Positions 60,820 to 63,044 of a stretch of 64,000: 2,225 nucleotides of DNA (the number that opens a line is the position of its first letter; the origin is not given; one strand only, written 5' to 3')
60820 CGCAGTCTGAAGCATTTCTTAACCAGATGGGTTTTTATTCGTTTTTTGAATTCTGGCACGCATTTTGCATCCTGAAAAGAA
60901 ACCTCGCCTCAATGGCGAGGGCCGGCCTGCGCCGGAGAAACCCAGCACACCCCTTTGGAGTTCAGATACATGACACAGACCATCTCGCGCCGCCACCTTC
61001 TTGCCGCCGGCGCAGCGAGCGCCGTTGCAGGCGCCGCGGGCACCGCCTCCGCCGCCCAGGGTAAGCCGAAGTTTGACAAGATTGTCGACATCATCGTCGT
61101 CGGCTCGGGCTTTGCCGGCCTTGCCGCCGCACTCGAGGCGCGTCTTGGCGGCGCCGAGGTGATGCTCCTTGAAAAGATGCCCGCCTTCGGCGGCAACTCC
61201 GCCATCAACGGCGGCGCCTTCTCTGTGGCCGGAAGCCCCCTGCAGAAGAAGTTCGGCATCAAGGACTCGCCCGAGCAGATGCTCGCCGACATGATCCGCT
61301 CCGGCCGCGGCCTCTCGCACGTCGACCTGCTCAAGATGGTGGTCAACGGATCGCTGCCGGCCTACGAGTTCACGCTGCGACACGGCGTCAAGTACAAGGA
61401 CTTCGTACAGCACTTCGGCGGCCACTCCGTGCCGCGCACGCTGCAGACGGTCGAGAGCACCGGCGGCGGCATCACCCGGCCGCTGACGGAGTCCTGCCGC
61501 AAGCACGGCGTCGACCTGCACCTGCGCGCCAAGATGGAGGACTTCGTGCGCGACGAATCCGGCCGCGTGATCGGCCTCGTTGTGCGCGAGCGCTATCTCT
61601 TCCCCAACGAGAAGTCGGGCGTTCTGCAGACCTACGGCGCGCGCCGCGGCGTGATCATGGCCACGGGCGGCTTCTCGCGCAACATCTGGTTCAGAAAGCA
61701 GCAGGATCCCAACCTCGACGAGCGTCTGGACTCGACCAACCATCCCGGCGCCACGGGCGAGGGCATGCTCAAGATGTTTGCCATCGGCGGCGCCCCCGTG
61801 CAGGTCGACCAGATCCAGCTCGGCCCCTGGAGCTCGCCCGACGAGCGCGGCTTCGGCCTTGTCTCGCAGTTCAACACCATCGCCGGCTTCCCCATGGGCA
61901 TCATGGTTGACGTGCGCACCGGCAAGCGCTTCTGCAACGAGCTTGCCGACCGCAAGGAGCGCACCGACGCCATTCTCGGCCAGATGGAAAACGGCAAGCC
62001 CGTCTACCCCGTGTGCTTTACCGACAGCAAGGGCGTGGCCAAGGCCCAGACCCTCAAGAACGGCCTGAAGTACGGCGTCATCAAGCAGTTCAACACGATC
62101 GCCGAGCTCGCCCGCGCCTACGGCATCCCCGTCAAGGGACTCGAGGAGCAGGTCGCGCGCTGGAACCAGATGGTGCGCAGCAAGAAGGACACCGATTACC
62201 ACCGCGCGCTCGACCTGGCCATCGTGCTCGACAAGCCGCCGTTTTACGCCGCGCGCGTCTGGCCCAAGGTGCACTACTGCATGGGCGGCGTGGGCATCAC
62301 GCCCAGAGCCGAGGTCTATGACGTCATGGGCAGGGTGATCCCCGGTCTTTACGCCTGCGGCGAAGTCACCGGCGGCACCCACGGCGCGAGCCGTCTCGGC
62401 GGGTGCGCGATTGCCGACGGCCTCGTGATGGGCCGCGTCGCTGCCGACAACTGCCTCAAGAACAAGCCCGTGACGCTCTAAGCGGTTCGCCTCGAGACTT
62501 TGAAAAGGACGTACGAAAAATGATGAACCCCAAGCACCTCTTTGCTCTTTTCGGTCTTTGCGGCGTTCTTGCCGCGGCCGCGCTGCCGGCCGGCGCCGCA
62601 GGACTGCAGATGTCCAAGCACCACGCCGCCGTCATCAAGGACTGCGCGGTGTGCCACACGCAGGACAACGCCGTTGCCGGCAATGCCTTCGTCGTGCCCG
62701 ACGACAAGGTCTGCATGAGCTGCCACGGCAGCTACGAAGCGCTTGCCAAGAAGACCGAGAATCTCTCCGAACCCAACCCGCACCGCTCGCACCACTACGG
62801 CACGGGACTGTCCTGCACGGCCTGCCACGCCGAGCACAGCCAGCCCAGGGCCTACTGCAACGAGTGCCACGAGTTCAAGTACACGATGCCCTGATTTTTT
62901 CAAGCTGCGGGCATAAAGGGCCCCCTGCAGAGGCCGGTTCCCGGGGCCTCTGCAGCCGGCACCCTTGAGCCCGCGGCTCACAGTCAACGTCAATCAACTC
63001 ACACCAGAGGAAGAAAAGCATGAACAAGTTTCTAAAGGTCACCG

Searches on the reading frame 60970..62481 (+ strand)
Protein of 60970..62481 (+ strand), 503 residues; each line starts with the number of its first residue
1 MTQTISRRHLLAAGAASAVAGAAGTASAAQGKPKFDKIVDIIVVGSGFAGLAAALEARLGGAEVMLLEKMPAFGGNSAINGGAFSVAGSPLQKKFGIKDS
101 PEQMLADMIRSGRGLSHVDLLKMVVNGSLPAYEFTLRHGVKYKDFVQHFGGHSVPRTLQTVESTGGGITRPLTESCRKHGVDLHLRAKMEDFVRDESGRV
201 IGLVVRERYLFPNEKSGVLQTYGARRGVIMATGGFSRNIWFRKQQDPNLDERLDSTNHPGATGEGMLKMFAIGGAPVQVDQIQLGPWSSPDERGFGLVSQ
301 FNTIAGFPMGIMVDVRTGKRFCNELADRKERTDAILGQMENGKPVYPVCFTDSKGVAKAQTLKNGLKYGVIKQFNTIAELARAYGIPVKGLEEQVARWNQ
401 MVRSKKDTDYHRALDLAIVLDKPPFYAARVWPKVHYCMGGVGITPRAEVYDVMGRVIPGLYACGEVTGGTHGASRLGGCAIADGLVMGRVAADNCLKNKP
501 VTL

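Call 8: search_protein_families(library=pfam, proteins=[window:60970-62481:+], max_evalue=0.01)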
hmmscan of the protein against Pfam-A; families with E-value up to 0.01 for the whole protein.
window:60970-62481:+ (503 aa): 9 families
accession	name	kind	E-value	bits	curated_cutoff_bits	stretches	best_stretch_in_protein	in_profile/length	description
PF00890.30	FAD_binding_2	-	1.8e-75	255.2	20.4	1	40-480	1-413/414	FAD binding domain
PF01266.30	DAO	-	7.5e-14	52.4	27.9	2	40-89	1-52/353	FAD dependent oxidoreductase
PF03486.20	HI0933_like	-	5.2e-09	36.3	50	1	40-82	2-44/244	HI0933-like protein Rossmann domain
PF12831.13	FAD_oxidored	-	6.2e-08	32.8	27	1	40-108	1-68/416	FAD dependent oxidoreductase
PF07992.20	Pyr_redox_2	-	1e-07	32.1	26.1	1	40-81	2-32/291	Pyridine nucleotide-disulphide oxidoreductase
PF13450.12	NAD_binding_8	-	1.1e-05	26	21.9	1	43-78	1-36/68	NAD(P)-binding Rossmann-like domain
PF01946.23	Thi4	-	8.8e-05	22.3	26.2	1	39-85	18-65/235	Thi4 family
PF00070.33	Pyr_redox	-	0.00021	22.1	22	0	168-206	42-80/82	Pyridine nucleotide-disulphide oxidoreductase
PF01134.28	GIDA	-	0.001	18.7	22.1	1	40-71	1-33/391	Glucose inhibited division protein A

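Call 9: search_protein_families(library=ncbifam, proteins=[window:60970-62481:+], max_evalue=0.01)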
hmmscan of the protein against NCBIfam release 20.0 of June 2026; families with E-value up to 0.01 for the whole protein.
window:60970-62481:+ (503 aa): 74 families (the best 25 are shown)
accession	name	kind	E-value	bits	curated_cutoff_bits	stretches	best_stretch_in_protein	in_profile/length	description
TIGR01813.1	flavo_cyto_c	subfamily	1.6e-145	485.3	285.45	1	40-493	1-444/444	flavocytochrome c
NF005064.0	PRK06481.1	equivalog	3.6e-73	247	542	1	19-494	44-498/506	flavocytochrome c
NF005510.0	PRK07121.1-3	subfamily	4.6e-52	177.4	481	2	164-494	177-485/492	FAD-binding protein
NF009478.0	PRK12844.1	equivalog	5.5e-47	160.3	789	2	159-495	203-548/559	3-ketosteroid-delta-1-dehydrogenase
NF004789.0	PRK06134.1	subfamily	6.8e-44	150.4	747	2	165-494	216-566/581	FAD-dependent oxidoreductase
NF006130.0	PRK08274.1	equivalog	7.5e-44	150.3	369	1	37-494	4-457/467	FAD-dependent tricarballylate dehydrogenase TcuA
NF009473.0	PRK12835.1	subfamily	5.2e-43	147.4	837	2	165-494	212-565/585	FAD-binding protein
NF005511.0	PRK07121.1-4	equivalog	2.8e-42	144.9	466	3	33-144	15-126/553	FAD-binding protein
NF053717.1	VnlPnlRedVprA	equivalog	3.1e-42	145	600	2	39-325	7-285/481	vinyl phenol reductase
NF009477.0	PRK12843.1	equivalog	8.4e-38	130.2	758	2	171-496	226-569/578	FAD-dependent oxidoreductase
NF005882.1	PRK07843.1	equivalog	2.9e-36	125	788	2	162-494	198-546/547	3-oxosteroid 1-dehydrogenase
NF005512.0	PRK07121.1-5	subfamily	2.7e-34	118.6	812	2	31-144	14-128/489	FAD-binding protein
NF009474.0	PRK12837.1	equivalog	8.2e-32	110.7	675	2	168-494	176-507/513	FAD-binding protein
NF009476.0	PRK12839.1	equivalog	1.1e-30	106.3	940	2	165-493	213-566/572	FAD-dependent oxidoreductase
NF053677.1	Desat2ChcC2Cyan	equivalog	2.1e-30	105.6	900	2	164-490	201-546/558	4-oxocyclohex-2-ene-1-carboxylate 5-dehydrogenase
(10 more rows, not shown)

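Call 35: search_solved_structures(query=window:60970-62481:+, max_evalue=1e-10, show_alignments=3)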
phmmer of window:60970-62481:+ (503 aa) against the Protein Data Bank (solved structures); distinct sequences matched with E-value up to 1e-10: 34.
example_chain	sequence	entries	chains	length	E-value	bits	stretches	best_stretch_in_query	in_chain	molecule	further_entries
6t85_A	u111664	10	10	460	5.4e-77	263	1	39-497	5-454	Urocanate reductase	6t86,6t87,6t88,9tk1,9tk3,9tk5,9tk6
1d4c_A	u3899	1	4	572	5.8e-70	239.8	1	37-496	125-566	FLAVOCYTOCHROME C FUMARATE REDUCTASE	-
1d4d_A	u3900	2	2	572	5e-69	236.7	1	37-496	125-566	FLAVOCYTOCHROME C FUMARATE REDUCTASE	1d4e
1ksu_A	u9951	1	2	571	6.9e-69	236.2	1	35-497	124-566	flavocytochrome c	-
1e39_A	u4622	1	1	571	2.1e-68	234.6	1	35-497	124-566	FUMARATE REDUCTASE FLAVOPROTEIN SUBUNIT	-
1p2h_A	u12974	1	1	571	3.2e-68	234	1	35-497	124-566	flavocytochrome c3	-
1p2e_A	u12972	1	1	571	3.3e-68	234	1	35-497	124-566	flavocytochrome c3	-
1qjd_A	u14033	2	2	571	3.5e-68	233.9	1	35-497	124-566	FLAVOCYTOCHROME C3 | Fumarate reductase flavoprotein subunit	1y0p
2b7s_A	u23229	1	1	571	3.5e-68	233.9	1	35-497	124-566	Fumarate reductase flavoprotein subunit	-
2b7r_A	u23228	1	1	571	3.9e-68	233.7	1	35-497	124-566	Fumarate reductase flavoprotein subunit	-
1q9i_A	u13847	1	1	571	6.4e-68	233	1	35-497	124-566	flavocytochrome c3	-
1jry_A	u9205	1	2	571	8.7e-68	232.6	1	35-497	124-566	FLAVOCYTOCHROME C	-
1kss_A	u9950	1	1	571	1.4e-67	231.9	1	35-497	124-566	flavocytochrome c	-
1jrx_A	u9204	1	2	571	2.4e-67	231.1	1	35-497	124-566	FLAVOCYTOCHROME C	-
1jrz_A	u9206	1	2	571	3e-67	230.8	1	35-497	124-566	FLAVOCYTOCHROME C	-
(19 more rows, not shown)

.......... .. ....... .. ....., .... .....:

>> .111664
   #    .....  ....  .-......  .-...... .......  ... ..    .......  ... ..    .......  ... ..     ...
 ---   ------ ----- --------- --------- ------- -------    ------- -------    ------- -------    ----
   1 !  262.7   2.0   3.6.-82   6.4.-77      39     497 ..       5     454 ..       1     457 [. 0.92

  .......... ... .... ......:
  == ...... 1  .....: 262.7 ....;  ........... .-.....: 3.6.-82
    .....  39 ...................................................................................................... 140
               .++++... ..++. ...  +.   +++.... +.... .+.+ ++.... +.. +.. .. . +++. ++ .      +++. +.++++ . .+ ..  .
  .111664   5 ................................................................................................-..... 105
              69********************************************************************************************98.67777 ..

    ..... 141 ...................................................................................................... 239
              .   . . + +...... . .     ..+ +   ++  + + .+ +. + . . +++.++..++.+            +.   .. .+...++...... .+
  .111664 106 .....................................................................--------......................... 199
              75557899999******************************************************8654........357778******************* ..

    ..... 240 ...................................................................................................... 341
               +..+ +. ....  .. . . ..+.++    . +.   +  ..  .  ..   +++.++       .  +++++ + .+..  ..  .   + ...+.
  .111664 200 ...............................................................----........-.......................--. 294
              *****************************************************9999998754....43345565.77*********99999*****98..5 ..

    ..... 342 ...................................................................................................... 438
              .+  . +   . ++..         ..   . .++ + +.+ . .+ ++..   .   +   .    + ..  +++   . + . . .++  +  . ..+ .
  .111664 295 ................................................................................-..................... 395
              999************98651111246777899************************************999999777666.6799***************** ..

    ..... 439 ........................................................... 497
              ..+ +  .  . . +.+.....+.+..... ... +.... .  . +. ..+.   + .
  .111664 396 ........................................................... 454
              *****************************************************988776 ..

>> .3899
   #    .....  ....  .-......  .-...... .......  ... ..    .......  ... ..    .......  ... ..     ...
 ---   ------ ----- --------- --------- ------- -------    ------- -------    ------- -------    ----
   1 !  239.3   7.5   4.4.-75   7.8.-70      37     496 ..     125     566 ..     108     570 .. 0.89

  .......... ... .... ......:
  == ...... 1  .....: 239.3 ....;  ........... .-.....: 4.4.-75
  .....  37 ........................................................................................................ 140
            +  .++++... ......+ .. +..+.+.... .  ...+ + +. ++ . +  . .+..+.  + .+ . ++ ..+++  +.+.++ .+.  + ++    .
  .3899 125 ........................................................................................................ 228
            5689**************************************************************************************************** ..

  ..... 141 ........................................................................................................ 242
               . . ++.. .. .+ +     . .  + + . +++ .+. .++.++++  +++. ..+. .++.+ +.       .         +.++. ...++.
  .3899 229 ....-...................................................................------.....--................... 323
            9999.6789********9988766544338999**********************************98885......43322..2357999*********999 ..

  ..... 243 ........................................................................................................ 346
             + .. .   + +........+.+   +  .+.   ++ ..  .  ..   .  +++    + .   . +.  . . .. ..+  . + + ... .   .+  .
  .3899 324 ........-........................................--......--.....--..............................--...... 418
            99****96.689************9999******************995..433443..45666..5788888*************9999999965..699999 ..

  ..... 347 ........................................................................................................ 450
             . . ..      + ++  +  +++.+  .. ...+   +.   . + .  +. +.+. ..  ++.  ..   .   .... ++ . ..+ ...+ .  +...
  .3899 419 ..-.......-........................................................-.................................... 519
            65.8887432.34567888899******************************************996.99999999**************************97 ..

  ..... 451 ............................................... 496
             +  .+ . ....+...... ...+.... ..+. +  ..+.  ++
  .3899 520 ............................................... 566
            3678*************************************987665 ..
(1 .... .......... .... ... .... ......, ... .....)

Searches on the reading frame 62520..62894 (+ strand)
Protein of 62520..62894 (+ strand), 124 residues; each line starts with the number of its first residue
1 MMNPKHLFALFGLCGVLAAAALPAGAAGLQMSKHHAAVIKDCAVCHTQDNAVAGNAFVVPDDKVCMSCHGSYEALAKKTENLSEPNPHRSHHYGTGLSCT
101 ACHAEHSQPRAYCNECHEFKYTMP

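Call 8: search_protein_families(library=pfam, proteins=[window:62520-62894:+], max_evalue=0.01)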
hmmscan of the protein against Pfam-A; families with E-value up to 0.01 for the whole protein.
window:62520-62894:+ (124 aa): 4 families
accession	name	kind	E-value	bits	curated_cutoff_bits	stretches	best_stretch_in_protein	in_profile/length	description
PF14537.11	Cytochrom_c3_2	-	8.5e-16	58.6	25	1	34-118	1-79/79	Cytochrome c3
PF14522.11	Cytochrome_C7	-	0.0003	21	24.8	0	62-117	13-66/67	Cytochrome c7 and related cytochrome c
PF09699.15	Paired_CXXCH_1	-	0.0013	18.8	20.6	1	35-71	1-38/41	Doubled CXXCH motif (Paired_CXXCH_1)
PF22113.1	Mtrc-MtrF_II-IV_dom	-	0.0042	17.1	30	0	33-107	75-167/176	Outer membrane cytochrome MtrC/MtrF-like, domains II/IV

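Call 9: search_protein_families(library=ncbifam, proteins=[window:62520-62894:+], max_evalue=0.01)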
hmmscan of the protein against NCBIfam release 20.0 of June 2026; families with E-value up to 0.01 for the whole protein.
window:62520-62894:+ (124 aa): 6 families
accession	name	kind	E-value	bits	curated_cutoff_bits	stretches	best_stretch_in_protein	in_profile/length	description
NF047727.1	4hemeCytCCctA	equivalog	2e-07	31.1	180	1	2-118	1-105/109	tetraheme c-type cytochrome CctA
NF041028.1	decahem_GSU2203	exception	2.8e-05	23.5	325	1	34-75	217-258/317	GSU2203 family decaheme c-type cytochrome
NF051471.1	cytcCgr1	equivalog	4.9e-05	23.1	340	1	58-118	127-187/204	cytochrome c-type protein Cgr1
TIGR01905.1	paired_CXXCH_1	subfamily_domain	0.00017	21.4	25.2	1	35-72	2-39/41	doubled CXXCH domain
TIGR03508.1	decahem_SO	subfamily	0.0016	18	192.2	1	34-104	184-249/258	DmsE family decaheme c-type cytochrome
NF045722.1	c3_cytochr_TmcA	equivalog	0.0019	18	114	1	35-118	53-125/125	acidic tetraheme cytochrome c3 TmcA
